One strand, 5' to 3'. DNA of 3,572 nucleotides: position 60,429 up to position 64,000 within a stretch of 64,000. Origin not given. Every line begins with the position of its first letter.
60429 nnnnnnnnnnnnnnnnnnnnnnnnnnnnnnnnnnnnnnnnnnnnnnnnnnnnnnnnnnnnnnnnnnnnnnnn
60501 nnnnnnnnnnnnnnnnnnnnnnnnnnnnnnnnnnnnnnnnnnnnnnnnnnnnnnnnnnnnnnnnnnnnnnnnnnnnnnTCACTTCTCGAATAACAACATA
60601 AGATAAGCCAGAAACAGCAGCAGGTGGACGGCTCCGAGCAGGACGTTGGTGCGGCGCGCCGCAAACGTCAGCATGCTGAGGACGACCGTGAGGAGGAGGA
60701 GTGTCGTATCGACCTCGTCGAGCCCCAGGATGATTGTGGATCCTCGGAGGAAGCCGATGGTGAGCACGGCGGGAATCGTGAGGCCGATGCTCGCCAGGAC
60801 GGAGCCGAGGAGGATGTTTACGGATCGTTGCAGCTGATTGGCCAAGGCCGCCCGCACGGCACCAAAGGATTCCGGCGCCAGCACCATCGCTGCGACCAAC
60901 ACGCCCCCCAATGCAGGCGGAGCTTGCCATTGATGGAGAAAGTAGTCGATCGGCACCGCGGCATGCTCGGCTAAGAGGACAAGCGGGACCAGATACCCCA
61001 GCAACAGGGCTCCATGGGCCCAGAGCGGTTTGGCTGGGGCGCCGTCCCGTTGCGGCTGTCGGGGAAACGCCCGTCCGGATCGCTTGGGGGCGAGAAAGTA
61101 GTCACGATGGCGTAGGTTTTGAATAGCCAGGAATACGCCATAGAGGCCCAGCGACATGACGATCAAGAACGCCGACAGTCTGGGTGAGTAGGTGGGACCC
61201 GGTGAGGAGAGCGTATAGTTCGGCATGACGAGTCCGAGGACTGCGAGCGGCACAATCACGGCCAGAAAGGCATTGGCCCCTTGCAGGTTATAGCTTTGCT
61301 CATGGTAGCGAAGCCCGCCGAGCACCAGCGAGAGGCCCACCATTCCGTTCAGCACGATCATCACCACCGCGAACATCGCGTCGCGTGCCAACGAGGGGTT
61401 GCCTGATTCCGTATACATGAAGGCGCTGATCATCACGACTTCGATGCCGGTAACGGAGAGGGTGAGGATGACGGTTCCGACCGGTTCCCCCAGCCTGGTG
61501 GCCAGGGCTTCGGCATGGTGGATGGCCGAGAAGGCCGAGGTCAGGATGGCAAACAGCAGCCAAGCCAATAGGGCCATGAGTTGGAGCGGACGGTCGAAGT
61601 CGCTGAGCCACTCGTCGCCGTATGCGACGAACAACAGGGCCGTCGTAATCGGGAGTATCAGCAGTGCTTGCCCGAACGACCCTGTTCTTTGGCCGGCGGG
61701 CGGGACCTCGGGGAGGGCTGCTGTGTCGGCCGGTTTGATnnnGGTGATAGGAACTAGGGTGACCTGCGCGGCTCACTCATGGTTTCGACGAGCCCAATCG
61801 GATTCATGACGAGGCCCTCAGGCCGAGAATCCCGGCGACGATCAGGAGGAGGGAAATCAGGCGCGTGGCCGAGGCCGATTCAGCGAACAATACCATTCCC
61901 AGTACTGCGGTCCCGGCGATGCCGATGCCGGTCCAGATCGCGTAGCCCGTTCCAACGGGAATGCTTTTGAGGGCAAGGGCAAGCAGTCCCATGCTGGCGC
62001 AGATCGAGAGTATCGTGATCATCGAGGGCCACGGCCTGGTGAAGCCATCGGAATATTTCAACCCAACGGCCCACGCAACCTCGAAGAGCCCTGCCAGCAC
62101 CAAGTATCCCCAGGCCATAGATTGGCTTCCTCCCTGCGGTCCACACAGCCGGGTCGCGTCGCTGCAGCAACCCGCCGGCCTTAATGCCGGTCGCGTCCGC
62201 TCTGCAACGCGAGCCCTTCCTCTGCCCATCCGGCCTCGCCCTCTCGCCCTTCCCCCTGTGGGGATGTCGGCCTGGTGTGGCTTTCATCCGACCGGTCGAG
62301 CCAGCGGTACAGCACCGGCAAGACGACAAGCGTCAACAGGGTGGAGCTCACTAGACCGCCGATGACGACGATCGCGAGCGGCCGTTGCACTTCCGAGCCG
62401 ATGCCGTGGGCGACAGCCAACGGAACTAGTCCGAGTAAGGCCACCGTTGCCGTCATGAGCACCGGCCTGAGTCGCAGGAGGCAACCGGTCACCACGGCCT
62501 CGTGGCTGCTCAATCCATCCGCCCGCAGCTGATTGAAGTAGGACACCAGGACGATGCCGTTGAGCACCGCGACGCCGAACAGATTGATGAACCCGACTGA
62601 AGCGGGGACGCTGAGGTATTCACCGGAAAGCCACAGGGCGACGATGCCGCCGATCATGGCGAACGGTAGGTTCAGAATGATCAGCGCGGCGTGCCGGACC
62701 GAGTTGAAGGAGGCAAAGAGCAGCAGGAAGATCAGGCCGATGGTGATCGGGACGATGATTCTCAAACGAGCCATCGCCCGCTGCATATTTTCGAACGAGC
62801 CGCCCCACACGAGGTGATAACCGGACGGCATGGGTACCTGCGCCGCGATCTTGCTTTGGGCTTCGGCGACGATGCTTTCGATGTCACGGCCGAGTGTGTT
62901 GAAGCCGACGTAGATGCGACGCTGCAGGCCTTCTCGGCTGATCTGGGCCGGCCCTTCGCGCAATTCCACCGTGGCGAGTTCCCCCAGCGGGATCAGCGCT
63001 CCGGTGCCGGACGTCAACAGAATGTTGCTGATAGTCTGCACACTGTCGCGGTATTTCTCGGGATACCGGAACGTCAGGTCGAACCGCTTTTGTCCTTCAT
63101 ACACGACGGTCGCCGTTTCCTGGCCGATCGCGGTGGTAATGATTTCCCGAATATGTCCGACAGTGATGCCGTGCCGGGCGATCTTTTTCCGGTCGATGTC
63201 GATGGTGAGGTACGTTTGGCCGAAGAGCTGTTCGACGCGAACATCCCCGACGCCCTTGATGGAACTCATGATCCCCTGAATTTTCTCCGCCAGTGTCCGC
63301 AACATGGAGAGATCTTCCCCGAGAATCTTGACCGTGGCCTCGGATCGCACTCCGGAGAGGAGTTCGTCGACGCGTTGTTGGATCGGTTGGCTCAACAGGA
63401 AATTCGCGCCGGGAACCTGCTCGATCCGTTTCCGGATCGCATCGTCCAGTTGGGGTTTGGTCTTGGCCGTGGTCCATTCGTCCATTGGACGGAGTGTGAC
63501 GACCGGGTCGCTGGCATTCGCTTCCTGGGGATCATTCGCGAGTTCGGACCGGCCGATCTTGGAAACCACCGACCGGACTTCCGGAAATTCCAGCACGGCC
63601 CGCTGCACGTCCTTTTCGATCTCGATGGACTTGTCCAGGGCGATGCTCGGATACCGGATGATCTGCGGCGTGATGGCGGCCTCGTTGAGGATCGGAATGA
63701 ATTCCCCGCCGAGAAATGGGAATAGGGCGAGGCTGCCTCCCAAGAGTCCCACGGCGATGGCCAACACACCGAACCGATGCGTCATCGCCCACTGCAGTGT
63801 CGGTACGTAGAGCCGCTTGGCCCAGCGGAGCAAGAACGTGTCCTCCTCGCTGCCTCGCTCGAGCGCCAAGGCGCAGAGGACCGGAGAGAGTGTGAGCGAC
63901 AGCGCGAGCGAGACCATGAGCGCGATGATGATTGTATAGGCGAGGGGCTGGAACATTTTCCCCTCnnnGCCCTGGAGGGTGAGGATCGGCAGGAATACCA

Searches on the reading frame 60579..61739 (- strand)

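Call 41: search_protein_families(library=pfam, proteins=[window:60579-61739:-], max_evalue=0.00001)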
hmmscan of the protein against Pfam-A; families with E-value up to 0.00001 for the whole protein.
window:60579-61739:- (386 aa): 1 family
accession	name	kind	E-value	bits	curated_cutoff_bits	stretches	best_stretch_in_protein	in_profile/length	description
PF01699.29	Na_Ca_ex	-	2.2e-27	96.3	24.9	2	55-207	3-149/151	Sodium/calcium exchanger protein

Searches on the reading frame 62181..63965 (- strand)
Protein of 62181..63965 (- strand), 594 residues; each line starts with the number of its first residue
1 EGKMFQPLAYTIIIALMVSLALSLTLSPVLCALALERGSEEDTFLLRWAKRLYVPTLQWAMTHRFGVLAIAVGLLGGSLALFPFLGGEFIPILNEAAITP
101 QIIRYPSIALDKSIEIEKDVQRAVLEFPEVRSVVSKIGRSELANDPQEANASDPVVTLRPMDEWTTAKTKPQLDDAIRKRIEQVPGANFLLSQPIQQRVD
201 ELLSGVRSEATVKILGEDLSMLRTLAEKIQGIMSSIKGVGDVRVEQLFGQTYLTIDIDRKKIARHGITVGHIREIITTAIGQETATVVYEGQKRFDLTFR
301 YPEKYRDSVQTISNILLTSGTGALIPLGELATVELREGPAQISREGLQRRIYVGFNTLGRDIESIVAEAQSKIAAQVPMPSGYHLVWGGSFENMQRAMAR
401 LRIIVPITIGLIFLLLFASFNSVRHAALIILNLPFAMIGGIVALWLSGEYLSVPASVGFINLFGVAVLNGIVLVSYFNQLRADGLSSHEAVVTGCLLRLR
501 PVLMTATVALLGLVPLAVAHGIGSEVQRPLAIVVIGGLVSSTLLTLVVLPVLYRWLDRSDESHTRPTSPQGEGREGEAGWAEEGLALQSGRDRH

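Call 41: search_protein_families(library=pfam, proteins=[window:62181-63965:-], max_evalue=0.00001)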
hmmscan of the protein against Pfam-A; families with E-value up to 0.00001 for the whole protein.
window:62181-63965:- (594 aa): 2 families
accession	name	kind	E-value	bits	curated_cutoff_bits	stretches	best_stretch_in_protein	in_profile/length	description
PF00873.25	ACR_tran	-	8.8e-160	534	28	1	1-556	456-1020/1021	AcrB/AcrD/AcrF family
PF03176.21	MMPL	-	1.5e-06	27.8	20.5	0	367-559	107-305/333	MMPL family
